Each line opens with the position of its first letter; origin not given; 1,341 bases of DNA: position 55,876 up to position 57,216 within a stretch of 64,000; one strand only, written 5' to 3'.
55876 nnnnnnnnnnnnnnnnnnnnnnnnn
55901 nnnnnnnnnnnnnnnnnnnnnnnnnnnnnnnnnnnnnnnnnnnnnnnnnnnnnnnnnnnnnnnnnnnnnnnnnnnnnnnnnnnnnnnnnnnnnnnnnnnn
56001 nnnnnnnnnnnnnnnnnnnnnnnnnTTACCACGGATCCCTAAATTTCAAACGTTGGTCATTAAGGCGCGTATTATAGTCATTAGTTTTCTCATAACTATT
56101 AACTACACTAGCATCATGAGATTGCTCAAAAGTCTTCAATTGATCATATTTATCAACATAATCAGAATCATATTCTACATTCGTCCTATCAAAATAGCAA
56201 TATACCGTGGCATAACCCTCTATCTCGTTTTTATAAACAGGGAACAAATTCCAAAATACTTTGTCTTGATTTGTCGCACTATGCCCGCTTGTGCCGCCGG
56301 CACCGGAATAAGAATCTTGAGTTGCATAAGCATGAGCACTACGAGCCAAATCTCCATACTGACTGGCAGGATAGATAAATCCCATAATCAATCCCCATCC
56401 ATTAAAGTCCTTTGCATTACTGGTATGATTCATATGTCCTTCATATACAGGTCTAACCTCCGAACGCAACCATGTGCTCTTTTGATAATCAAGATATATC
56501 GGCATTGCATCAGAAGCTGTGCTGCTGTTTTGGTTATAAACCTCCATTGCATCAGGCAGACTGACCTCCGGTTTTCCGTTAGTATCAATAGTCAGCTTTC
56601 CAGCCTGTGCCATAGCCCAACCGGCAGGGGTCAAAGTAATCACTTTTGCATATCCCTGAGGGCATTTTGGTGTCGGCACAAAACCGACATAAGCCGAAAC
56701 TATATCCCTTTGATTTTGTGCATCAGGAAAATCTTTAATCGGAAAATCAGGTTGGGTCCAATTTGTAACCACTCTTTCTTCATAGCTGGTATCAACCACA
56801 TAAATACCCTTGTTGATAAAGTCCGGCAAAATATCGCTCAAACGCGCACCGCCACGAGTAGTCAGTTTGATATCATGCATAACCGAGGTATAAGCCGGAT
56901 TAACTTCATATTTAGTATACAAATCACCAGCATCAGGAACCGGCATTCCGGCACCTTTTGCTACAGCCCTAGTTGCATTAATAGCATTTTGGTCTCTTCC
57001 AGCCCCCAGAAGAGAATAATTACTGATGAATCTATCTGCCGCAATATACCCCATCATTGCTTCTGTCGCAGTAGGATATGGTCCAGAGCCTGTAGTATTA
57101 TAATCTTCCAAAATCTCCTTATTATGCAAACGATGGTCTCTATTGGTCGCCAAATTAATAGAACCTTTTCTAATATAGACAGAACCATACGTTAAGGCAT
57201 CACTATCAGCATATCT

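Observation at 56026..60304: Orphan three-ORF locus with a giant PilV-like prepilin-type protein and no pilus machinery in view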

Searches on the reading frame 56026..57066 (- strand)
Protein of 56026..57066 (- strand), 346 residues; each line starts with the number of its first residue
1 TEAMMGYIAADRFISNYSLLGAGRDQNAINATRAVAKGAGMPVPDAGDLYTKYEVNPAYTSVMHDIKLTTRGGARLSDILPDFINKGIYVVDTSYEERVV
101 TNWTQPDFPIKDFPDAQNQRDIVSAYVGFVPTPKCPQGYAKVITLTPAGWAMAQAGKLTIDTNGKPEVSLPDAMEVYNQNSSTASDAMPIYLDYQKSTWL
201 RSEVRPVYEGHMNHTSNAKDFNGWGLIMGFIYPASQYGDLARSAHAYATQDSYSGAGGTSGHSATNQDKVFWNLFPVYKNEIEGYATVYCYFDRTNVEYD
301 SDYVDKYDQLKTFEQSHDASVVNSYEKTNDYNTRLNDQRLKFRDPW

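Call 41: predict_structure(alignment_id=A3)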
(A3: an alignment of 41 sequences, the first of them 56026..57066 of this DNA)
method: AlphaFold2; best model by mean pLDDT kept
length: 346 residues; sequences in the alignment: 41
mean_pLDDT: 68.2   pTM: 0.59
mean pLDDT of the five models: 68.2, 66.7, 64.7, 60.9, 60.4
residues with pLDDT >= 90: 73; 70-90: 97; 50-70: 99; < 50: 77
segments of 3 or more residues with pLDDT < 50: 1-24, 47-82, 255-262, 340-346
pLDDT, mean of each block of 10 residues (from residue 1): 37 36 49 62 50 37 38 44 68 92 85 92 94 80 91 84 83 72 59 78 92 78 94 86 65 47 65 91 91 64 57 65 56 57 38
secondary structure, 60 per line:
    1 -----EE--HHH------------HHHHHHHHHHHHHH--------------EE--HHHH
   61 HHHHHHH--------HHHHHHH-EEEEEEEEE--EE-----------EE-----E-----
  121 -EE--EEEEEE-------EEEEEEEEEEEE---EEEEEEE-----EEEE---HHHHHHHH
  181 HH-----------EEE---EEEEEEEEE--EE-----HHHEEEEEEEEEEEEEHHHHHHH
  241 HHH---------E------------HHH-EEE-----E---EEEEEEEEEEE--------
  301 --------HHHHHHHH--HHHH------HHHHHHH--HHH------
elements in order: H25-38 H57-67 H76-82 E84-92 E126-131 E139-150 E154-160 E166-169 H173-182 E194-196 E200-208 E221-233 H234-243 E270-272 E282-292 H309-316 H319-322 H329-335

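Call 45: fold_search(model_id=the predicted structure, library=pdb)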
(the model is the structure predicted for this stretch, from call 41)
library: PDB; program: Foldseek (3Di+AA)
matches with E <= 10: 68; with E <= 0.001: 0
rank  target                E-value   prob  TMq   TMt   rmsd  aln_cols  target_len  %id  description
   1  7w64_A                8.3e-02  0.44  0.17  0.15  12.4       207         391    8  Crystal structure of minor pilin TcpB from Vibrio cholerae complexed with N-terminal peptide fragment of TcpF (released 2022-11-09)
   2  6mic                  2.9e-01  0.21  0.15  0.29  12.7       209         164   10  Crystal Structure of the C-terminal half of the Vibrio cholerae minor pilin TcpB (released 2019-08-28)
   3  7w63_B                3.3e-01  0.08  0.15  0.14  27.6       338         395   10  Crystal structure of minor pilin TcpB from Vibrio cholerae (released 2022-11-09)
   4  7w63_A                5.8e-01  0.18  0.18  0.16  12.0       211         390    9  Crystal structure of minor pilin TcpB from Vibrio cholerae (released 2022-11-09)
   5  4qs4                  1.1e+00  0.09  0.18  0.14  12.1       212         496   12  Crystal Structure of CofB from Enterotoxigenic Escherichia coli (released 2015-06-03)
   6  7q9y_A                1.2e+00  0.01  0.10  0.11  25.2       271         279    8  Cryo-EM structure of the octameric pore of Clostridium perfringens beta-toxin. (released 2022-10-19)
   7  4m1j_C                1.2e+00  0.01  0.08  0.06  25.8       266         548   10  Crystal structure of Pseudomonas aeruginosa PvdQ in complex with a transition state analogue (released 2013-08-28)
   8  4bth_B                1.3e+00  0.01  0.09  0.07  25.4       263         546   10  The LeuA146Trp,PheB24Tyr Double Mutant of the Quorum Quenching N-acyl Homoserine Lactone Acylase PvdQ Has an Altered S (released 2014-01-22)
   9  8fxv_A                1.8e+00  0.04  0.16  0.17  16.9       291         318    8  Crystal structure of human proTGF-beta2 in complex with Nb18 (released 2023-06-21)
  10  1jr7                  2.7e+00  0.01  0.11  0.12  21.5       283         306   10  CRYSTAL STRUCTURE OF GAB REVEALS OXIDOREDUCTASE FOLD (released 2001-08-22)
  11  8cpy_D                2.9e+00  0.02  0.10  0.19  20.6       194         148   10  Extended cowpea chlorotic mottle virus (released 2023-09-27)
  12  7vyl_A                3.2e+00  0.01  0.09  0.11  20.8       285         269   13  Coxsackievirus B3 at pH5.5 (VP3-234Q) incubation with coxsackievirus and adenovirus receptor for 20min (released 2022-01-19)
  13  1bnd_A                3.2e+00  0.00  0.04  0.10  23.1       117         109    8  STRUCTURE OF THE BRAIN-DERIVED NEUROTROPHIC FACTOR(SLASH)NEUROTROPHIN 3 HETERODIMER (released 1996-04-04)
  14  7xyy_A                3.6e+00  0.01  0.08  0.07  23.5       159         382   11  TRIM E3 ubiquitin ligase WT (released 2023-07-12)
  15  8cdf                  3.9e+00  0.01  0.12  0.13  22.1       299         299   10  Structure of glutarate hydroxylase (GlaH) from Escherichia coli at a resolution of 1.8 angstrom obtained as a contaminan (released 2023-05-31)
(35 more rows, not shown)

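Call 46: find_related_loci(query=A3, collection=genome_contigs, flank=10000)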
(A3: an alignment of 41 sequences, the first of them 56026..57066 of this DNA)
Query A3 (346 aa) in genome_contigs; peptide patterns used: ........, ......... (x = any residue, [..] = any of these).
294 stretches matched a pattern; 277 encode a relative of the query (tblastn E <= 1e-3); the best 80 are kept; 80 distinct loci.
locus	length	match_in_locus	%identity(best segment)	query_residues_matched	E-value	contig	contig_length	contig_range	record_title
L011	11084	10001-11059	56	2-321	1e-107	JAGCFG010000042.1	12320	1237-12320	MAG: Alphaproteobacteria bacterium isolate RGIG9738 Yak_Omasum-3__c474670, whole genome shotgun sequence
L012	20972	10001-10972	48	5-346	5e-84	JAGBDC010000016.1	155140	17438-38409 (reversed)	MAG: Alphaproteobacteria bacterium isolate RGIG9009 Water_deer_Rectum-3__c250301, whole genome shotgun sequence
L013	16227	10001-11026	45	2-346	5e-83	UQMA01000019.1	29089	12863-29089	uncultured Azospirillum sp. isolate UMGS418 genome assembly, contig: NODE_489_length_29089_cov_4.576359, whole genome sh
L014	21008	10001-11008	46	5-346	6e-79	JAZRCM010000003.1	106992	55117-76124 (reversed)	MAG: Alphaproteobacteria bacterium isolate T1900045514_YK20190208.MAGScoT_cleanbin_000005 SGB_7587_k141_2776956, whole g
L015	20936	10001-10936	45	6-346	7e-79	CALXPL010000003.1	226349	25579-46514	MAG: uncultured Alphaproteobacteria bacterium isolate BRZ_FQ__bin96 genome assembly, contig: BRZ_FQ__NODE_37_length_2263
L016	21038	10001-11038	43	6-346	1e-78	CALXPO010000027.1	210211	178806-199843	MAG: uncultured Alphaproteobacteria bacterium isolate E30__bin94 genome assembly, contig: E30__k127_4655230, whole genom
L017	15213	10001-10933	46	2-346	1e-77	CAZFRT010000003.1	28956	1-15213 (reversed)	MAG TPA_asm: uncultured Azospirillum sp. isolate SRP199465_co1_102 genome assembly, contig: NODE_3880_length_28956_cov_5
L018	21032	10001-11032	45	5-346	1e-76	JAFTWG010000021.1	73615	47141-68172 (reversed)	MAG: Alphaproteobacteria bacterium isolate RGIG4207 Roe_deer_Colon-3__c76290, whole genome shotgun sequence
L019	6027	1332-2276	45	6-346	1e-76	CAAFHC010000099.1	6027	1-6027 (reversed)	MAG TPA_asm: Alphaproteobacteria bacterium, isolate HGM16780, WGS project CAAFHC010000000 data, contig: SRS146812_64_k99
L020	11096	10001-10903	45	6-346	4e-76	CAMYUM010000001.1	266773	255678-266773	MAG TPA_asm: uncultured Azospirillum sp. isolate SRR10912534_bin.4_metaWRAP_v1.3_MAG genome assembly, contig: ERZ1421001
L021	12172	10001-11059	44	1-346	4e-76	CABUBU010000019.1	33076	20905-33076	MAG TPA_asm: uncultured Azospirillum sp. isolate MGYG-HGUT-03859 genome assembly, contig: GUT_GENOME246211_19, whole gen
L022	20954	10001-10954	44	2-346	4e-76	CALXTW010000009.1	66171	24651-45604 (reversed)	MAG: uncultured Alphaproteobacteria bacterium isolate BRZ_RR__bin74 genome assembly, contig: BRZ_RR__NODE_439_length_661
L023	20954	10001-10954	45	2-346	5e-76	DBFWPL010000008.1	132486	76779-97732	MAG TPA_asm: Alphaproteobacteria bacterium isolate MAG7984 contig8, whole genome shotgun sequence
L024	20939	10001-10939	44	6-346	6e-76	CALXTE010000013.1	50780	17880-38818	MAG: uncultured Alphaproteobacteria bacterium isolate BRZ_SN__bin90 genome assembly, contig: BRZ_SN__NODE_834_length_507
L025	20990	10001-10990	43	6-346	8e-76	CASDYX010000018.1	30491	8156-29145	uncultured proteobacterium isolate O18_L1_385385_idba_bin.5 genome assembly, contig: O18_L1_385385_idba_bin.5.fa_scaffol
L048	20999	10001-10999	43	6-346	6e-72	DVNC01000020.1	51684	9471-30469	MAG TPA_asm: Candidatus Scatocola faecipullorum isolate ChiW3-316 ChiW3__C50608_L51684_SRR5506726, whole genome shotgun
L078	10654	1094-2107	37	6-346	1e-63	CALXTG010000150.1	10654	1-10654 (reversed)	MAG: uncultured Alphaproteobacteria bacterium isolate E01__bin302 genome assembly, contig: E01__k127_3842105, whole geno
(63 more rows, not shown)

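Call 64: search_protein_representatives(alignment_id=A3)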
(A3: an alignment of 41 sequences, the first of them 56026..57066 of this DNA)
Query: 41 sequences, 1037 profile positions. Proteins with E-value up to 0.001 (for the whole library): 1080; up to 1e-10: 553; up to 1e-30: 325. The best 150 are listed.
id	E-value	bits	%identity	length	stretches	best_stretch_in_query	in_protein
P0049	0.0e+00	1174.0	-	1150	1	2-1037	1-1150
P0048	0.0e+00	1142.5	-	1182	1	2-1037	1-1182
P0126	0.0e+00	1117.4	-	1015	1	1-1037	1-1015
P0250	0.0e+00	1102.6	-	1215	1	2-1037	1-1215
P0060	0.0e+00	1101.4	-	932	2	573-1037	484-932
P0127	0.0e+00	1092.4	-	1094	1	1-1037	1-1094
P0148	0.0e+00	1087.1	-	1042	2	406-1037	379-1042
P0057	0.0e+00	1078.1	-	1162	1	2-1037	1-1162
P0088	0.0e+00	1054.9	-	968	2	657-1037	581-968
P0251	0.0e+00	1053.7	-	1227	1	2-1037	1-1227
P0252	0.0e+00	1035.8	-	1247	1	2-1037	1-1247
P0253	0.0e+00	1034.5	-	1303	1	2-1037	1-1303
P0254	0.0e+00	1030.3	-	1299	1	2-1037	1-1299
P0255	0.0e+00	1028.5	-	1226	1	6-1037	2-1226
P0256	0.0e+00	1025.3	-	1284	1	2-1037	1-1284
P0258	3.0e-287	972.6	-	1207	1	2-1037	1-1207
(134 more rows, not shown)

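Call 66: find_related_loci(query=A3, collection=viral_contigs, flank=10000)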
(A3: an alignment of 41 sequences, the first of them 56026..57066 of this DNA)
Query A3 (346 aa) in viral_contigs; peptide patterns used: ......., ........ (x = any residue, [..] = any of these).
14 stretches matched a pattern, but none encodes a relative of the query by tblastn (E <= 1e-3).

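Call 82: search_protein_families(library=pfam, alignment_id=A3, max_evalue=0.001)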
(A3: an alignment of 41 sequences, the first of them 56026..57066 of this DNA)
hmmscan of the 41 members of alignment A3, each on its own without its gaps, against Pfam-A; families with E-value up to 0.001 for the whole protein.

A. member 1, window:56026-57066:- (346 aa): 0 families

B. families by the number of members that match (of 41 scanned): 2 families
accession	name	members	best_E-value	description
PF04917.17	Shufflon_N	4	2.4e-09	Bacterial shufflon protein, N-terminal constant region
PF04519.19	Bactofilin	4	3.1e-06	Polymer-forming cytoskeletal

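Call 86: fold_search(model_id=the predicted structure, library=viral)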
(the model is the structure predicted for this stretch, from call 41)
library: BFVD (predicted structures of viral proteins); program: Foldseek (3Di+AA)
matches with E <= 10: 211; with E <= 0.001: 0
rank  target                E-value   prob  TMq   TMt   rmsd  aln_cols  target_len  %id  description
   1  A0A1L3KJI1            2.3e-01  0.03  0.11  0.06  26.1       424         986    8  (no name in the UniProt tables at hand)
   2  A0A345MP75            2.4e-01  0.02  0.08  0.08  31.2       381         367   10  (no name in the UniProt tables at hand)
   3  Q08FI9                2.6e-01  0.08  0.16  0.17  17.0       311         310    7  TGF-b1 [Deerpox virus (strain Mule deer/United States/W-848-83/1983)]
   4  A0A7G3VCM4            4.8e-01  0.02  0.10  0.08  25.3       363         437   10  (no name in the UniProt tables at hand)
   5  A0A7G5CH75            5.1e-01  0.02  0.10  0.09  29.1       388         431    9  (no name in the UniProt tables at hand)
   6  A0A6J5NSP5            6.4e-01  0.01  0.07  0.05  27.5       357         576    9  Uncharacterized protein [uncultured Caudovirales phage]
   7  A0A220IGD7            7.2e-01  0.01  0.08  0.08  22.3       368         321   14  (no name in the UniProt tables at hand)
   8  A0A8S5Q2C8            7.6e-01  0.01  0.08  0.08  22.9       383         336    9  DUF6046 domain-containing protein [Siphoviridae sp. ctOCb13]
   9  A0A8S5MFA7            8.1e-01  0.08  0.15  0.26  14.8       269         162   10  H-type lectin domain [Siphoviridae sp. ct1Zj2]
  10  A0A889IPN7            8.1e-01  0.01  0.08  0.07  25.2       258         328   11  (no name in the UniProt tables at hand)
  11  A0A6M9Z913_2          8.5e-01  0.04  0.13  0.05  23.8       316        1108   10  Peptidase C3 domain-containing protein [Riboviria sp.]
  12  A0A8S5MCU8            8.5e-01  0.02  0.09  0.07  20.1       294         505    7  Structural protein [Podoviridae sp. cty0j11]
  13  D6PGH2                9.0e-01  0.02  0.11  0.08  22.0       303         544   10  (no name in the UniProt tables at hand)
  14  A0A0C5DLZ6            1.0e+00  0.01  0.08  0.10  23.0       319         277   11  Glycoprotein B (Fragment) [Suid herpesvirus 1]
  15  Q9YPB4                1.1e+00  0.06  0.14  0.21  21.9       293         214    8  Capsid protein [Peanut stunt virus]
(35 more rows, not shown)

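Call 95: search_protein_families(library=pfam, proteins=[L015:1280-4378:-, L078:4376-5029:+, L017:5302-6384:-, L048:6372-6917:-], max_evalue=0.01)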
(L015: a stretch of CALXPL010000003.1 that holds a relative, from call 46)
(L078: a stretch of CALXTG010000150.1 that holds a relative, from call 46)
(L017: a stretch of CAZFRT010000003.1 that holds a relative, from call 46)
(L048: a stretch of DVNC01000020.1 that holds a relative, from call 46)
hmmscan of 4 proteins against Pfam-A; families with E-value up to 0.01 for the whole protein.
L015:1280-4378:- (1032 aa): 4 families
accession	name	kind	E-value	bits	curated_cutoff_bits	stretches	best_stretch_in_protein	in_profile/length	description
PF00515.34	TPR_1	-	2.1e-07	30.9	27.8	0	541-560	5-24/34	Tetratricopeptide repeat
PF13424.12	TPR_12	-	0.0027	18.3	30.1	0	721-745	47-71/77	Tetratricopeptide repeat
PF07719.23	TPR_2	-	0.0055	17.2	27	0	720-746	2-28/34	Tetratricopeptide repeat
PF12895.13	ANAPC3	-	0.0084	16.8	27.2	0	724-747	28-51/82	Anaphase-promoting complex, cyclosome, subunit 3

L078:4376-5029:+ (217 aa): 4 families
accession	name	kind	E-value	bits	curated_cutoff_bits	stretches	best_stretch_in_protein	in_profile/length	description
PF03448.22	MgtE_N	-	8.5e-06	26.7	25.9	1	159-209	44-94/102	MgtE intracellular N domain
PF13863.11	DUF4200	-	0.0033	18.2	29.7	1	95-155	6-66/119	Domain of unknown function (DUF4200)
PF15661.10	CF222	-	0.0064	15.9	27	1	73-165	351-442/648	C6orf222, uncharacterised family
PF01706.21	FliG_C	-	0.0065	17.2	23.3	1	141-212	5-75/108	FliG C-terminal domain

L017:5302-6384:- (360 aa): 2 families
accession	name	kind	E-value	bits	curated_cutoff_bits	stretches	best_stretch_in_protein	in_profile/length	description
PF02154.20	FliM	-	3.8e-63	213.3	27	1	73-264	3-192/192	Flagellar motor switch protein FliM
PF01052.25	FliMN_C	-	9.6e-15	54.7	23.8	1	285-355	1-71/73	Type III flagellar switch regulator (C-ring) FliN C-term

L048:6372-6917:- (181 aa): 1 family
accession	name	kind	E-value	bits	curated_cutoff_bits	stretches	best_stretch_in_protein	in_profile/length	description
PF03748.19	FliL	-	3.8e-12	47.1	24.6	1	81-178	1-103/103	Flagellar basal body-associated protein FliL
